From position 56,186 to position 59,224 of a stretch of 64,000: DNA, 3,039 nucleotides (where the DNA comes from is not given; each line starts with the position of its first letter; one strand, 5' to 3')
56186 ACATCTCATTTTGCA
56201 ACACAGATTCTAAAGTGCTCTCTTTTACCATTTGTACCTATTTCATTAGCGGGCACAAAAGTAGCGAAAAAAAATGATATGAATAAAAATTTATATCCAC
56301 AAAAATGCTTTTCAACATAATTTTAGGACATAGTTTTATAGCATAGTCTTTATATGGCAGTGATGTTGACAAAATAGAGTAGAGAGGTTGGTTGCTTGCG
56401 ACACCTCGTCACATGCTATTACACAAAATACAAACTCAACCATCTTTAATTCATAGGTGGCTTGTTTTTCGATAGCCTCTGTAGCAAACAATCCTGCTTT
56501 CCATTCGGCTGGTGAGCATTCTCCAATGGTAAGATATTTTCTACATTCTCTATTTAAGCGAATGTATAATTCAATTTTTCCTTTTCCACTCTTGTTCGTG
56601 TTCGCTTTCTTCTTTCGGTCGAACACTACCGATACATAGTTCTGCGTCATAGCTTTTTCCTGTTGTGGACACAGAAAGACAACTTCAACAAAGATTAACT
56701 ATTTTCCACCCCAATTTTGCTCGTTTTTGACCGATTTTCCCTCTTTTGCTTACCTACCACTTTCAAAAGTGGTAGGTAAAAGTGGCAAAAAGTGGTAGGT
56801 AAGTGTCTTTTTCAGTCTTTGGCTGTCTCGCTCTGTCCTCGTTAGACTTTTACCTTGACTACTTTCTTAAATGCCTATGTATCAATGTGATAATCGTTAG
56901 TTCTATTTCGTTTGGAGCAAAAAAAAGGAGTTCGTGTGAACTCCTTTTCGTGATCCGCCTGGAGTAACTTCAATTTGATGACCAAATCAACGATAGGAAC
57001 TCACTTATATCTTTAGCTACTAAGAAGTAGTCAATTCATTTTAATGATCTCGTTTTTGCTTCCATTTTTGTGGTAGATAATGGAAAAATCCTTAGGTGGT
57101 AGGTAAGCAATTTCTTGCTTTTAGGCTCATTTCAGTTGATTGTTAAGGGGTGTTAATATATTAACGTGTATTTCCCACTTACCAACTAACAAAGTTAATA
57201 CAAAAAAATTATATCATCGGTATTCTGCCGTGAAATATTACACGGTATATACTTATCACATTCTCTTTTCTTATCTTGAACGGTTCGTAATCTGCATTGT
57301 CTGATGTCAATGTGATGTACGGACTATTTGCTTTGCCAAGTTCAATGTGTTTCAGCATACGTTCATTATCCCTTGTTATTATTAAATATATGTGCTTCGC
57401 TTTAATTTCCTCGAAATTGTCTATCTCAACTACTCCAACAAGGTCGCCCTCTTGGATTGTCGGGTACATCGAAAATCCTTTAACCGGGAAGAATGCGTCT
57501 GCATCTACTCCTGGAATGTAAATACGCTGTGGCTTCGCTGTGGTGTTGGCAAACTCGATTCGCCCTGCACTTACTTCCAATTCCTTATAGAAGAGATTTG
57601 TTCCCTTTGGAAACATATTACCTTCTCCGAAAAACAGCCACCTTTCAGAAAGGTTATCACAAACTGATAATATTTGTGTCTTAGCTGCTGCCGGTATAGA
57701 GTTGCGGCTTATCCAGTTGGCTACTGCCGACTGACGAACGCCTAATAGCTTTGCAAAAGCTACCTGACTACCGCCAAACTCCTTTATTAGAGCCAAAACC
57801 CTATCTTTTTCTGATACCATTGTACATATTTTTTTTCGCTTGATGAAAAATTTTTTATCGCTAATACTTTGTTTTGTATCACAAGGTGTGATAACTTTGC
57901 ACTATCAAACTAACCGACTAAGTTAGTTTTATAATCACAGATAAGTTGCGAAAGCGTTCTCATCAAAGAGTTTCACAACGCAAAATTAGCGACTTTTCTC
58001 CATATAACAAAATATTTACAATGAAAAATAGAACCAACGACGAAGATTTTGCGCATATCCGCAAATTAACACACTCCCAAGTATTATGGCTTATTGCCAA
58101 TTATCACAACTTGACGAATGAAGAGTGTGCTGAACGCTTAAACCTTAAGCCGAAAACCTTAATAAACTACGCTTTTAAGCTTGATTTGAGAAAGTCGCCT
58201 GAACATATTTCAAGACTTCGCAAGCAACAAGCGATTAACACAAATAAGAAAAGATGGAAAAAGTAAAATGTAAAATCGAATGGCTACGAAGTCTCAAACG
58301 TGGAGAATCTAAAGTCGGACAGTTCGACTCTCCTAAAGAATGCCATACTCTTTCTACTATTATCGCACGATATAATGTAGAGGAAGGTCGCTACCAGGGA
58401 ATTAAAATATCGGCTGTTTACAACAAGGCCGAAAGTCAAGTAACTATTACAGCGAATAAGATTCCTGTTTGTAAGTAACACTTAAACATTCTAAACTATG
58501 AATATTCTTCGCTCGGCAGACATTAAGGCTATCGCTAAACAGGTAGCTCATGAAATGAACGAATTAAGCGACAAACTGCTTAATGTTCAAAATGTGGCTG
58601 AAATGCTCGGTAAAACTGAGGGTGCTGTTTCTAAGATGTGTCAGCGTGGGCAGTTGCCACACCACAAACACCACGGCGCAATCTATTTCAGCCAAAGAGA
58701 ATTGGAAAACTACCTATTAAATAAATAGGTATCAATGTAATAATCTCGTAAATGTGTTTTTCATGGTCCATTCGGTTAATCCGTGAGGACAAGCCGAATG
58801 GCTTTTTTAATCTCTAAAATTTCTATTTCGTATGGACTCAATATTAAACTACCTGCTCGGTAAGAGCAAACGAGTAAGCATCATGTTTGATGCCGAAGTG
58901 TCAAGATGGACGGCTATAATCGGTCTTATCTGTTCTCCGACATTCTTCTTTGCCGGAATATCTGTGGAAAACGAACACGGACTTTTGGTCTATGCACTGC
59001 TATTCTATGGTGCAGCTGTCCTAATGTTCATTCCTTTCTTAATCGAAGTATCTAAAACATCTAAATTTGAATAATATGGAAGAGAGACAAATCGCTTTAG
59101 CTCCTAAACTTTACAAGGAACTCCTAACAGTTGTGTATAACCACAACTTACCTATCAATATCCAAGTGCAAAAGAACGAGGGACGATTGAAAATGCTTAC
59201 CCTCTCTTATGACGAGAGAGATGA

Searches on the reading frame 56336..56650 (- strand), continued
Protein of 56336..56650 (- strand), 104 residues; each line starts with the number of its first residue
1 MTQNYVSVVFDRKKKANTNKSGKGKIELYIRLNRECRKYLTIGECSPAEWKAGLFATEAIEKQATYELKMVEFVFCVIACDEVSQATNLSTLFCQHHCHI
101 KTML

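Call 98: find_encoding_contigs(protein=P0015, flank=10000, max_places=2)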
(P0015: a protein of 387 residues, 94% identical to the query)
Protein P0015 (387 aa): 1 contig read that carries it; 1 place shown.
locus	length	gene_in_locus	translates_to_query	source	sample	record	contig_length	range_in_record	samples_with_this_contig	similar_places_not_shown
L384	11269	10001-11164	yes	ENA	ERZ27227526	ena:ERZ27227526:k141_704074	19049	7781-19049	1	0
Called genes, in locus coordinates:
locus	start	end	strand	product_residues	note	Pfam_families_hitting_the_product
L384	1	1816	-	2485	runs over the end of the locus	PF14349:SprA_N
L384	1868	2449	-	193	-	PF01330:RuvA_N, PF00633:HHH (faint), PF14520:HHH_5, PF07499:RuvA_C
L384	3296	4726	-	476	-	PF00128:Alpha-amylase, PF02806:Alpha-amylase_C (weak)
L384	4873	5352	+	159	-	PF03061:4HBT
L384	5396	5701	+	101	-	PF02617:ClpS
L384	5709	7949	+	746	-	PF02861:Clp_N (weak), PF13191:AAA_16, PF00004:AAA, PF17871:AAA_lid_9, PF00004:AAA, PF07724:AAA_2, PF07728:AAA_5, PF10431:ClpB_D2-small, +14 more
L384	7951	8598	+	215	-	PF03588:Leu_Phe_trans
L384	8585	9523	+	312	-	PF00892:EamA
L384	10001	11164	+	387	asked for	PF13102:Phage_int_SAM_5, PF00589:Phage_integrase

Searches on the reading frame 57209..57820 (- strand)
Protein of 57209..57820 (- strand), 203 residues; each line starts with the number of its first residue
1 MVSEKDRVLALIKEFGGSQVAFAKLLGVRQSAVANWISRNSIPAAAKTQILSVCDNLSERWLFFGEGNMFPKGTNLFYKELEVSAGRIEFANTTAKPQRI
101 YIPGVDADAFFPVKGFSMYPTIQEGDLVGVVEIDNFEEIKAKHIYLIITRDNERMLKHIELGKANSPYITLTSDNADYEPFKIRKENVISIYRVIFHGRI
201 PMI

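Call 4: search_protein_families(library=pfam, proteins=[window:57209-57820:-], max_evalue=0.01)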
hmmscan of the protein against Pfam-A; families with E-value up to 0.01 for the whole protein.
window:57209-57820:- (203 aa): 6 families
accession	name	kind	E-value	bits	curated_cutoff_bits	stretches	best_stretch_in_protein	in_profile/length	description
PF00717.28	Peptidase_S24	-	1.7e-11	44.3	23.3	1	106-189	33-110/116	Peptidase S24-like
PF15943.11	YdaS_toxin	-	5.5e-06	26.5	30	1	16-45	8-38/65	Bacterial toxin YdaS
PF07022.19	Phage_CI_repr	-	5.9e-05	23.8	22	1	20-70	16-65/65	Bacteriophage CI repressor helix-turn-helix domain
PF14549.12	P22_Cro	-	0.00015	21.9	30.2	1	11-50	5-41/60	DNA-binding transcriptional regulator Cro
PF01381.28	HTH_3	-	0.00056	20.3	23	1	11-51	4-44/55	Helix-turn-helix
PF12728.13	HTH_17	-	0.0052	17.5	27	0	23-47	8-31/51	Helix-turn-helix domain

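Call 5: search_protein_families(library=phrogs, proteins=[window:57209-57820:-], max_evalue=0.01)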
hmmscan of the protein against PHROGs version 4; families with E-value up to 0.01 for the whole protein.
window:57209-57820:- (203 aa): 11 families
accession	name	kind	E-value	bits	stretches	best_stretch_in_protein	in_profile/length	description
phrog_4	-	transcription regulation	7.4e-29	101.9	1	5-199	138-337/400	transcriptional repressor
phrog_6201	-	transcription regulation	9.7e-10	39.4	1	112-200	32-111/121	CI-like repressor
phrog_8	-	transcription regulation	2.5e-07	31.5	1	6-92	164-235/346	transcriptional regulator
phrog_2328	-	transcription regulation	8.8e-06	26.5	1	5-70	17-82/128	transcriptional repressor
phrog_8008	-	DNA, RNA and nucleotide metabolism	1.5e-05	25.6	1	11-51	10-48/66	DNA binding protein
phrog_35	-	transcription regulation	2.8e-05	25.2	1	11-47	81-116/181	transcriptional repressor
phrog_409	-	transcription regulation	0.00013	23.5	1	11-44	20-51/127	transcriptional regulator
phrog_4779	-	transcription regulation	0.00071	21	1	4-54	3-53/98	transcriptional regulator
phrog_2967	-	transcription regulation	0.0033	18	1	11-70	18-77/225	transcriptional regulator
phrog_9710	-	unknown function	0.0052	17.9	1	21-74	32-87/95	-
phrog_2856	-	transcription regulation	0.009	16.6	0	6-46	50-89/165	transcriptional regulator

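Call 74: find_related_loci(query=window:57209-57820:-, collection=viral_contigs, flank=6000)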
Query window:57209-57820:- (203 aa) in viral_contigs; peptide patterns used: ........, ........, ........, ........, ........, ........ (x = any residue, [..] = any of these).
7 stretches matched a pattern; 1 encode a relative of the query (tblastn E <= 1e-3); 1 distinct loci.
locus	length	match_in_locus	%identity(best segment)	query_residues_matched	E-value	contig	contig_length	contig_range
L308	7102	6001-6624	26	6-195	2e-17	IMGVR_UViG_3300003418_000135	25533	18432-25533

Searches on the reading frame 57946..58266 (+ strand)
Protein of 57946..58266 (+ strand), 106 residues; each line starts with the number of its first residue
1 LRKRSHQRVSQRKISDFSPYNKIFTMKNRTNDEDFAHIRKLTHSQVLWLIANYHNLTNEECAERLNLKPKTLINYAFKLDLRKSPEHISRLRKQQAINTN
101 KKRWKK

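Call 4: search_protein_families(library=pfam, proteins=[window:57946-58266:+], max_evalue=0.01)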
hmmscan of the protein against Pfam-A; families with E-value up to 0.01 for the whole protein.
window:57946-58266:+ (106 aa): 0 families

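Call 5: search_protein_families(library=phrogs, proteins=[window:57946-58266:+], max_evalue=0.01)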
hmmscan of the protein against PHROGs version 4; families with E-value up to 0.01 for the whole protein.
window:57946-58266:+ (106 aa): 3 families
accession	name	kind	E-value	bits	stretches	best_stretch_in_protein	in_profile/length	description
phrog_323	-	transcription regulation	0.0015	19.1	1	25-97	78-142/319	transcriptional regulator, D5-like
phrog_1891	-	DNA, RNA and nucleotide metabolism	0.0043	17.5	1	36-91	47-102/255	HNH endonuclease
phrog_11145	-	DNA, RNA and nucleotide metabolism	0.0072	16.6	1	20-77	92-150/343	DNA binding protein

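Call 36: search_protein_families(library=pfam, proteins=[window:57946-58266:+], max_evalue=10)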
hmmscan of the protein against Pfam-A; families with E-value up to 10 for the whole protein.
window:57946-58266:+ (106 aa): 5 families
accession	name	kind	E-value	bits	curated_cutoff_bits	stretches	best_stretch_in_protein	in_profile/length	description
PF22610.1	CovS-like_HAMP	-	0.026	14.9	27.4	1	52-86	1-37/57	Histidine kinase, HAMP domain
PF04760.21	IF2_N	-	0.039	14.2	25.3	1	62-87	10-36/53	Translation initiation factor IF-2, N-terminal region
PF12728.13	HTH_17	-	0.054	14.2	27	1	56-75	2-21/51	Helix-turn-helix domain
PF18480.7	DUF5615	-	0.12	12.7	23.8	1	30-66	53-89/110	Domain of unknown function (DUF5615)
PF08281.18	Sigma70_r4_2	-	0.15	12.1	25.7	1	53-71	24-42/54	Sigma-70, region 4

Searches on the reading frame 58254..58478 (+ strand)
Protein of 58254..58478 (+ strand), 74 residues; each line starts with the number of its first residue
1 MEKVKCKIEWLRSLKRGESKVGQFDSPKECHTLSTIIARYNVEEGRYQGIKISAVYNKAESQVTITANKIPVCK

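Call 4: search_protein_families(library=pfam, proteins=[window:58254-58478:+], max_evalue=0.01)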
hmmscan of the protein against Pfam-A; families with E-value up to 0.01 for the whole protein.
window:58254-58478:+ (74 aa): 0 families

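Call 5: search_protein_families(library=phrogs, proteins=[window:58254-58478:+], max_evalue=0.01)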
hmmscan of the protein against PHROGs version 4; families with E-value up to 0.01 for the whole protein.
window:58254-58478:+ (74 aa): 0 families

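Call 36: search_protein_families(library=pfam, proteins=[window:58254-58478:+], max_evalue=10)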
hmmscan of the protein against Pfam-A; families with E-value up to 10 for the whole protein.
window:58254-58478:+ (74 aa): 0 families

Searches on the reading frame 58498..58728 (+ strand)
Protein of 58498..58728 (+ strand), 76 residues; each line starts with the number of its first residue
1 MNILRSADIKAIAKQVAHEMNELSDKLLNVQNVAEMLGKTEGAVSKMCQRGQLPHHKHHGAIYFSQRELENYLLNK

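Call 4: search_protein_families(library=pfam, proteins=[window:58498-58728:+], max_evalue=0.01)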
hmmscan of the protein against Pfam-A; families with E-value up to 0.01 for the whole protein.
window:58498-58728:+ (76 aa): 2 families
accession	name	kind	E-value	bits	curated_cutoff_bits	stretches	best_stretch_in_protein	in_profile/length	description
PF12728.13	HTH_17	-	2.7e-10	40.8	27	1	27-74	1-48/51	Helix-turn-helix domain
PF10743.14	Phage_Cox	-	2.4e-05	24.5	27.5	1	23-56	7-40/87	Regulatory phage protein cox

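Call 5: search_protein_families(library=phrogs, proteins=[window:58498-58728:+], max_evalue=0.01)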
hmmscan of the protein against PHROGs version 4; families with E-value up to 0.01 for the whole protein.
window:58498-58728:+ (76 aa): 11 families
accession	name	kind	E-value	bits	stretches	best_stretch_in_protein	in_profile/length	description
phrog_66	-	integration and excision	7.7e-07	30.1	1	9-75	75-142/412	excisionase and transcriptional regulator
phrog_25262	-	unknown function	4.8e-06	27.5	1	8-75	12-83/106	-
phrog_6401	-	DNA, RNA and nucleotide metabolism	8.3e-05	23.4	1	26-72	8-55/64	DNA binding protein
phrog_15534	-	DNA, RNA and nucleotide metabolism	0.00016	23.2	1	10-75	24-90/93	HTH DNA binding protein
phrog_668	-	DNA, RNA and nucleotide metabolism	0.00019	22.2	1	6-74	41-111/181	HTH DNA binding protein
phrog_1831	-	transcription regulation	0.0002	22.3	1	8-55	17-64/121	transcriptional regulator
phrog_272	-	integration and excision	0.00041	21.5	1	27-56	14-43/90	Cox-like excisionase and repressor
phrog_597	-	DNA, RNA and nucleotide metabolism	0.0039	18.2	1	13-55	98-141/200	DNA binding protein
phrog_9668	-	integration and excision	0.007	17.5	1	24-64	12-55/114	excisionase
phrog_6058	-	unknown function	0.007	17.1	1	12-55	9-52/113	-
phrog_57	-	head and packaging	0.0094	16.8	1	19-55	4-40/199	terminase small subunit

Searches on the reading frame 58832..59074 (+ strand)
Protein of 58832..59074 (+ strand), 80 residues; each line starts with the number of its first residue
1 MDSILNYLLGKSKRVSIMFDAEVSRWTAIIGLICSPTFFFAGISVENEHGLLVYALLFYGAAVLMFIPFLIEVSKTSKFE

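Call 4: search_protein_families(library=pfam, proteins=[window:58832-59074:+], max_evalue=0.01)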
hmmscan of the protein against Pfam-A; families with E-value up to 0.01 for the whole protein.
window:58832-59074:+ (80 aa): 0 families

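Call 5: search_protein_families(library=phrogs, proteins=[window:58832-59074:+], max_evalue=0.01)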
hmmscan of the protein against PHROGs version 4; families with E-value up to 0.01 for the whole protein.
window:58832-59074:+ (80 aa): 0 families
